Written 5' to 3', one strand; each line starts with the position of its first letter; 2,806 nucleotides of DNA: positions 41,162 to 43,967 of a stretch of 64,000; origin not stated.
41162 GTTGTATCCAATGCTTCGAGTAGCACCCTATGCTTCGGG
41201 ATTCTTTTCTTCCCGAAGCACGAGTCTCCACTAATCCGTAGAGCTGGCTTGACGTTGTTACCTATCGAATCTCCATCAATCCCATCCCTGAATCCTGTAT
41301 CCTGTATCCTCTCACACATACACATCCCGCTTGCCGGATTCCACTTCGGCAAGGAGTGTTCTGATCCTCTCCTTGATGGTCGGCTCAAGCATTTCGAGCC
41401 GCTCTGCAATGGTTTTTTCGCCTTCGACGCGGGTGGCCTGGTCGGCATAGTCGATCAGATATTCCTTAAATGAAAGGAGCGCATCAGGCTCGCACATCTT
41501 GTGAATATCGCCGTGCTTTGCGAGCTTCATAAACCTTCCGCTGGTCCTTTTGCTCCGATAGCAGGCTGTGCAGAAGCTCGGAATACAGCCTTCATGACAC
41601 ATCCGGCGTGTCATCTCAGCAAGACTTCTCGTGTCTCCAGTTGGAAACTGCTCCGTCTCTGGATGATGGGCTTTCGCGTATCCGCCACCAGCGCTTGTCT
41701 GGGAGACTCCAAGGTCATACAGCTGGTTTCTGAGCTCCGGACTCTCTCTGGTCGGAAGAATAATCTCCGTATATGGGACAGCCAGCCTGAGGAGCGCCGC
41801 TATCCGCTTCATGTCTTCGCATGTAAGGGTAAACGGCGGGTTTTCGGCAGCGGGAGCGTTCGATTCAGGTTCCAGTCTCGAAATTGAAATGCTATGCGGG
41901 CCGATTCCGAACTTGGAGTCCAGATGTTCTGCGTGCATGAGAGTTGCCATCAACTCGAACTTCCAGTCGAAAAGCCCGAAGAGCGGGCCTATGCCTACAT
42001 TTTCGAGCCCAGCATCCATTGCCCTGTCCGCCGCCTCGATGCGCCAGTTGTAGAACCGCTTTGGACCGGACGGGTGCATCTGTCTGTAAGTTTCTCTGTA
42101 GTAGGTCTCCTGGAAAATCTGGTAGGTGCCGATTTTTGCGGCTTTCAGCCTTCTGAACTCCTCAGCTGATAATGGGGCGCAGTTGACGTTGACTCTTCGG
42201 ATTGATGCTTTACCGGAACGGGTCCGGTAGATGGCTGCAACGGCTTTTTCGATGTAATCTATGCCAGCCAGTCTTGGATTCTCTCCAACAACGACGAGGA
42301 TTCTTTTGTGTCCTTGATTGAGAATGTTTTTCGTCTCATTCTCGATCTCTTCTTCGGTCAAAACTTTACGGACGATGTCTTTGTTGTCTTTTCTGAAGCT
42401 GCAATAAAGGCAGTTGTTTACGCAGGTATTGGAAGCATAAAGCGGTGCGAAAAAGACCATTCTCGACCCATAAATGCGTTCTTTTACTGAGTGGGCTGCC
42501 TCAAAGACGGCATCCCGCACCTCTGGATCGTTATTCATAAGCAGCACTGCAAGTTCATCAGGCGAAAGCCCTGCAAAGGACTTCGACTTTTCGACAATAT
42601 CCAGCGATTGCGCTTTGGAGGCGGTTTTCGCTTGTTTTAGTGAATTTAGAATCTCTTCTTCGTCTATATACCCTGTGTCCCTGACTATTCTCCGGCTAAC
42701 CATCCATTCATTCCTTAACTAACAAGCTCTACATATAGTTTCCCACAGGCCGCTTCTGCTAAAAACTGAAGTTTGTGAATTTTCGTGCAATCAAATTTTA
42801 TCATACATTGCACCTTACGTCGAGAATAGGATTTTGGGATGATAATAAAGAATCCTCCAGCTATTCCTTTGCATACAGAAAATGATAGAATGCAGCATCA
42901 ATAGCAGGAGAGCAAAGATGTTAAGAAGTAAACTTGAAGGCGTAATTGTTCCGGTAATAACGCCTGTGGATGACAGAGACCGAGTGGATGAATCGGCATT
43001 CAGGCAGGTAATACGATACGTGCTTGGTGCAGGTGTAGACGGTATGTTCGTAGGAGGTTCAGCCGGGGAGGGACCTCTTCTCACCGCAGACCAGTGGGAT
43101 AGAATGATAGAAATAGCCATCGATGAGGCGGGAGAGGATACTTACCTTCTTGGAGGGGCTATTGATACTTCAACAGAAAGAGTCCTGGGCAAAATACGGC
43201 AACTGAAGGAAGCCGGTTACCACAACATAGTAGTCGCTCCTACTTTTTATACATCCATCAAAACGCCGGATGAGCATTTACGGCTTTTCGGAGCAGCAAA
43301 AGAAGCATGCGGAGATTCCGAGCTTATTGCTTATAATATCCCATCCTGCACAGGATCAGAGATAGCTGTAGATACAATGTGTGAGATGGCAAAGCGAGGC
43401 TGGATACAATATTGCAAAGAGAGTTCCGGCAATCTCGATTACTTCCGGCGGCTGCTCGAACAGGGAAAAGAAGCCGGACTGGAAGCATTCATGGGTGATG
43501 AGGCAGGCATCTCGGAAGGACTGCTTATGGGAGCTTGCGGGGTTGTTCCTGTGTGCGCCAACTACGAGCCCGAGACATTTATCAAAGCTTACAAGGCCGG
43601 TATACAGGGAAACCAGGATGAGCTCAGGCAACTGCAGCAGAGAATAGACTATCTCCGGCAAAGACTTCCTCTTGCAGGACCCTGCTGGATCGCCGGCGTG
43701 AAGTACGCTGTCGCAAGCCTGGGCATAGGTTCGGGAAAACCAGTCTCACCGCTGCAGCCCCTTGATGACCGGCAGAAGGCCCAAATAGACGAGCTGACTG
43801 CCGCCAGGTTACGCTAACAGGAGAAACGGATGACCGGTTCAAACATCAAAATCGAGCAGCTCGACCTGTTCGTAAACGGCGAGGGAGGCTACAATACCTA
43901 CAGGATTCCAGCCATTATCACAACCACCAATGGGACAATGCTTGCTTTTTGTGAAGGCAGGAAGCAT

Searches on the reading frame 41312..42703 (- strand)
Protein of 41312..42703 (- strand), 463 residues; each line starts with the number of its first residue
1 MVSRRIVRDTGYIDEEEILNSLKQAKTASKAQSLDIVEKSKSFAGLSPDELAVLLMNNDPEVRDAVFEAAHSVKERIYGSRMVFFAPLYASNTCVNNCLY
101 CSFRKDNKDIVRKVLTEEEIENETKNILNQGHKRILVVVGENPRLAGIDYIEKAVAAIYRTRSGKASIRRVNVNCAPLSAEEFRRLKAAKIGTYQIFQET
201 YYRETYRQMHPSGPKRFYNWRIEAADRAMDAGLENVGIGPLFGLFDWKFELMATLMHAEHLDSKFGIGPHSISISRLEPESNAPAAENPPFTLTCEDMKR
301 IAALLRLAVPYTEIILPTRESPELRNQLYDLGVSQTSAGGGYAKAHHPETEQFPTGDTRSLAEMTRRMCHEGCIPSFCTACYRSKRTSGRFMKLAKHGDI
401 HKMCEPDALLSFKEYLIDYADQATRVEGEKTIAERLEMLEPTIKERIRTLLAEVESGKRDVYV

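Call 10: search_protein_families(library=pfam, proteins=[window:41312-42703:-])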
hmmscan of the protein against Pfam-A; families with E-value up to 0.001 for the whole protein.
window:41312-42703:- (463 aa): 2 families
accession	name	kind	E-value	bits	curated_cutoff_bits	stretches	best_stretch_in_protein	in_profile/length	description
PF04055.27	Radical_SAM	-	4.9e-16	59.8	29.5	1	91-250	4-160/166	Radical SAM superfamily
PF06968.18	BATS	-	1.6e-13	51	22.2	1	273-373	1-87/88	Biotin and Thiamin Synthesis associated domain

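Call 14: find_encoding_contigs(protein=window:41312-42703:-, flank=3000, max_places=6)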
Protein window:41312-42703:- (463 aa): 1 contig read that carries it; 1 place shown.
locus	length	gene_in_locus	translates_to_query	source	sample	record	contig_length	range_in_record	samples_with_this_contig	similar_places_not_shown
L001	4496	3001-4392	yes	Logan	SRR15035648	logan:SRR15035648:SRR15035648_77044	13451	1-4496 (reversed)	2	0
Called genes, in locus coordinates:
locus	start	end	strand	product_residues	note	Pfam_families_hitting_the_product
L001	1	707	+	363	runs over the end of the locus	PF06452:CBM9_1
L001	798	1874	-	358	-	PF24316:Tli3 (faint), PF13859:BNR_3, PF13088:BNR_2, PF02012:BNR (faint)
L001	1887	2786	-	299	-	PF00701:DHDPS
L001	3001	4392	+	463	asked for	PF04055:Radical_SAM, PF06968:BATS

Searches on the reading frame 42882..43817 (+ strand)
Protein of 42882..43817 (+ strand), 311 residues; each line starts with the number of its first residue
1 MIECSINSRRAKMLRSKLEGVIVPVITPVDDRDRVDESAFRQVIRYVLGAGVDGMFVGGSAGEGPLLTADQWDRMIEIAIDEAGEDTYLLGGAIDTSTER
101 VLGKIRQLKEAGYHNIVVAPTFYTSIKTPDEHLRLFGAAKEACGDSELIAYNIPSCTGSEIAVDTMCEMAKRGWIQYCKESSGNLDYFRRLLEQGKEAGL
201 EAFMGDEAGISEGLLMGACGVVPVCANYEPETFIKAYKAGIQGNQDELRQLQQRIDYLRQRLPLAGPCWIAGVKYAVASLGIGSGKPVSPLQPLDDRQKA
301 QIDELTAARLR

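Call 74: search_protein_families(library=pfam, proteins=[window:42882-43817:+])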
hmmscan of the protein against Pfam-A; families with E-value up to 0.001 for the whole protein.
window:42882-43817:+ (311 aa): 1 family
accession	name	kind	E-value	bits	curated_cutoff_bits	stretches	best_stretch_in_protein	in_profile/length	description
PF00701.28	DHDPS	-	5.5e-41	140.6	22.1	1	18-305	2-285/289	Dihydrodipicolinate synthetase family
